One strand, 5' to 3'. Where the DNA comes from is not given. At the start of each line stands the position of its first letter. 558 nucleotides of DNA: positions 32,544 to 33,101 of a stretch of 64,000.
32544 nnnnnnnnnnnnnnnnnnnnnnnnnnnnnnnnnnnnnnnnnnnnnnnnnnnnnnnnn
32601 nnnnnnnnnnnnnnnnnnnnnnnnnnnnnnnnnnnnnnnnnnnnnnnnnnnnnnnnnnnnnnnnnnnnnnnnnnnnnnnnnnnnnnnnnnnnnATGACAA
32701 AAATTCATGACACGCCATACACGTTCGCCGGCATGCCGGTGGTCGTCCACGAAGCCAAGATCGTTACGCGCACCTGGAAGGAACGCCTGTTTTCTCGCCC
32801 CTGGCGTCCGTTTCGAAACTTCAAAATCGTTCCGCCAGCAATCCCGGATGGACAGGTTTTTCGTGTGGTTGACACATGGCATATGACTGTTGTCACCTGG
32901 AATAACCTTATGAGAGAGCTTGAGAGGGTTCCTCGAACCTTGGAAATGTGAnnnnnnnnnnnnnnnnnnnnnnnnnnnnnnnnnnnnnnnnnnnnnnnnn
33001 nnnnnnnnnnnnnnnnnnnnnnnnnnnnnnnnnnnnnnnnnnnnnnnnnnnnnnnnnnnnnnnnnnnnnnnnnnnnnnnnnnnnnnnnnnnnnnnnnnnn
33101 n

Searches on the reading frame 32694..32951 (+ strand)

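Call 6: search_protein_families(library=pfam, proteins=[window:32694-32951:+], max_evalue=0.1)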
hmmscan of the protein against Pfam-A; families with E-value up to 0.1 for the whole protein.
window:32694-32951:+ (85 aa): 1 family
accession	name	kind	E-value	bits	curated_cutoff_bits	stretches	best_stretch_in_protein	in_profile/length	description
PF18310.7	DUF5605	-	0.067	13.6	25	0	51-68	30-49/73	Domain of unknown function (DUF5605)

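Call 7: search_protein_families(library=phrogs, proteins=[window:32694-32951:+], max_evalue=0.01)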
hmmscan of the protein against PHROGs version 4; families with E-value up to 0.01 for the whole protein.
window:32694-32951:+ (85 aa): 0 families
